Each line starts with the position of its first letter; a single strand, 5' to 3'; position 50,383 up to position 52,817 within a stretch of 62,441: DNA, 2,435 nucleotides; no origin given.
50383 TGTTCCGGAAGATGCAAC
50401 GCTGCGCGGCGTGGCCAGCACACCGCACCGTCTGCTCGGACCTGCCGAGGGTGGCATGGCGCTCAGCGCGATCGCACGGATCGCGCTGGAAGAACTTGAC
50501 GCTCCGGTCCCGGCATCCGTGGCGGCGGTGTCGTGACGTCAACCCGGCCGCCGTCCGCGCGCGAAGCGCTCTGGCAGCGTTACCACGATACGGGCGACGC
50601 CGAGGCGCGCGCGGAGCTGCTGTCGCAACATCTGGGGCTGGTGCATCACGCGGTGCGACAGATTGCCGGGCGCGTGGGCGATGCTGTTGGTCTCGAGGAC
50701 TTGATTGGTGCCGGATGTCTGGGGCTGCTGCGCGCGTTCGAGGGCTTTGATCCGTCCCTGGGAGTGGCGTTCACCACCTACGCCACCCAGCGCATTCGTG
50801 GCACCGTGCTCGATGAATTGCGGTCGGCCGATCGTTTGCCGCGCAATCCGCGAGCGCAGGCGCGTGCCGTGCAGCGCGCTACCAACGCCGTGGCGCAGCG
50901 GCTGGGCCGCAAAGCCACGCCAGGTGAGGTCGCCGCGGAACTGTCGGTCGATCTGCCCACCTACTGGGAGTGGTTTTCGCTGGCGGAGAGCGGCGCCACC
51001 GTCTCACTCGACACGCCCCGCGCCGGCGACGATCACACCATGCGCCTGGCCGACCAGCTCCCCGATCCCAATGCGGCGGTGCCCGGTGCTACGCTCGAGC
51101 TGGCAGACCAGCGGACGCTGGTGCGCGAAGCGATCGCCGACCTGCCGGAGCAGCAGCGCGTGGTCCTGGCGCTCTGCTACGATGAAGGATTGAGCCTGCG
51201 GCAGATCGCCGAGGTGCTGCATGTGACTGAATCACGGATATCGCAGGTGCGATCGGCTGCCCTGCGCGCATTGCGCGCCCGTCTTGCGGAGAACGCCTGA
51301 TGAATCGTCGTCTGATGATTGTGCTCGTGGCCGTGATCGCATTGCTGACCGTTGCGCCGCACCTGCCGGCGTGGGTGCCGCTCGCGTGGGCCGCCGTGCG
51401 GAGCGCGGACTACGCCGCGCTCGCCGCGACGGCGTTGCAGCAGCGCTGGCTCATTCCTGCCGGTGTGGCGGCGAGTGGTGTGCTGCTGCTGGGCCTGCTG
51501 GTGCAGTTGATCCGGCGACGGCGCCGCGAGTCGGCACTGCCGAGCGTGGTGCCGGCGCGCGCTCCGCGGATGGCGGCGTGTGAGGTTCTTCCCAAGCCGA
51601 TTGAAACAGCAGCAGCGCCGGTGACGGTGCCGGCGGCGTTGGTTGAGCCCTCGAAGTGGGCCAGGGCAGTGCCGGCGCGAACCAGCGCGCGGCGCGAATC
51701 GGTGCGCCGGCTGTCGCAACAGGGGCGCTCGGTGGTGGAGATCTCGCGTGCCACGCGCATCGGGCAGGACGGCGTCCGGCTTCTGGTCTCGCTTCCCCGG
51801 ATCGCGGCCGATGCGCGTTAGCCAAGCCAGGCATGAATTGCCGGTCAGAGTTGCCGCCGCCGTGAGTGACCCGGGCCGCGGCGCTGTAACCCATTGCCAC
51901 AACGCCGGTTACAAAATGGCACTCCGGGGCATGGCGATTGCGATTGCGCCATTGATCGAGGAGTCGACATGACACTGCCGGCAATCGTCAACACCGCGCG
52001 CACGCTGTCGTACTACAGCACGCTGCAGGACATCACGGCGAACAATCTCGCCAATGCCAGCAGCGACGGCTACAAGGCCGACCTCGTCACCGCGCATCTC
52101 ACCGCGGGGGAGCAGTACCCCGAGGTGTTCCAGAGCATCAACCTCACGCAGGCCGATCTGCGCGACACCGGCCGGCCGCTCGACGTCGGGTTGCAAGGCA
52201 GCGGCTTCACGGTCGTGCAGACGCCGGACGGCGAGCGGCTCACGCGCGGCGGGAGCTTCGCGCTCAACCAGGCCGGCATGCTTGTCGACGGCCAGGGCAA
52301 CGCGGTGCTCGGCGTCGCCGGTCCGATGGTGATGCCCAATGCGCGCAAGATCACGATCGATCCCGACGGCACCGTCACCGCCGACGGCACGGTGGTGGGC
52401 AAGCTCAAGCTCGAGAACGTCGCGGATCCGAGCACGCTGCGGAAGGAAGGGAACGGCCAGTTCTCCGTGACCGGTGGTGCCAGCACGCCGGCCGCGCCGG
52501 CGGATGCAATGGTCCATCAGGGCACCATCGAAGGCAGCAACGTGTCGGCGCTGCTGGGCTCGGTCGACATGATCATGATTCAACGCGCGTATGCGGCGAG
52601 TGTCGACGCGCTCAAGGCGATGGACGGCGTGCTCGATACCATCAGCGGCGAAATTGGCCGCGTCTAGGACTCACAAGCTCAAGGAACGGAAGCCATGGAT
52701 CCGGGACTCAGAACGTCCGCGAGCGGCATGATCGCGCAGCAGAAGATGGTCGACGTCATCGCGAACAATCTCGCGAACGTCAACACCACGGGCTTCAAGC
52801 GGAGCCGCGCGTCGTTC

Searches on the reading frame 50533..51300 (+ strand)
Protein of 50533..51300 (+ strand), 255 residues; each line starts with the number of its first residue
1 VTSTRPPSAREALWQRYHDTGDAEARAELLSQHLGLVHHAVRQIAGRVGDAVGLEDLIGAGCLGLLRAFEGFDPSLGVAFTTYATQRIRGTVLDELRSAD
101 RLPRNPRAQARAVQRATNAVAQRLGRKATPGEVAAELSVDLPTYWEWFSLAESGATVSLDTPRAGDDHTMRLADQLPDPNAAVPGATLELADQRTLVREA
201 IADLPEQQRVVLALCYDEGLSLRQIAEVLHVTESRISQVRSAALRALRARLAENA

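Call 73: search_protein_families(library=pfam, proteins=[window:50533-51300:+], max_evalue=0.00001)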
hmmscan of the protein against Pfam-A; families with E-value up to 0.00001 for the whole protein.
window:50533-51300:+ (255 aa): 5 families
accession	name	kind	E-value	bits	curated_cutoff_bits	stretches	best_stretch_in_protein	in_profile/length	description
PF04542.20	Sigma70_r2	-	6.1e-16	58.4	24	1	29-101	1-70/71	Sigma-70 region 2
PF04545.22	Sigma70_r4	-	3.8e-15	55.6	24.1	1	200-249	1-50/50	Sigma-70, region 4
PF08281.18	Sigma70_r4_2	-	1.9e-11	43.9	25.7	1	196-246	3-53/54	Sigma-70, region 4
PF04539.22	Sigma70_r3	-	6.3e-09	36.3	25.3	1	110-182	3-72/78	Sigma-70 region 3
PF13384.12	HTH_23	-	2.5e-08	33.9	24.6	0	205-242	3-40/50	Homeodomain-like domain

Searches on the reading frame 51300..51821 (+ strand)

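Call 42: search_protein_families(library=pfam, proteins=[window:51300-51821:+], max_evalue=0.01)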
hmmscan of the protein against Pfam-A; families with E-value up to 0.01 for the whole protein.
window:51300-51821:+ (173 aa): 1 family
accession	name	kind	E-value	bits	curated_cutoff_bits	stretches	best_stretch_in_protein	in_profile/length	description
PF19610.4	DUF6115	-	0.00071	20.4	27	1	126-165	94-133/134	Family of unknown function (DUF6115)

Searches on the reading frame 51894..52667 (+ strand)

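Call 73: search_protein_families(library=pfam, proteins=[window:51894-52667:+], max_evalue=0.00001)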
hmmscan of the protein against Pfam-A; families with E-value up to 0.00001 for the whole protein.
window:51894-52667:+ (257 aa): 2 families
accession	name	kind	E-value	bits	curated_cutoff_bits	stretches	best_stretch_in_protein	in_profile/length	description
PF22692.1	LlgE_F_G_D1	-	5.7e-12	46.1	27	1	100-163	2-64/64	Flagellar hook protein FlgE/F/G D1 domain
PF06429.18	Flg_bbr_C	-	4.2e-10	39.4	23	1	209-251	2-44/46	Flagellar basal body rod FlgEFG protein C-terminal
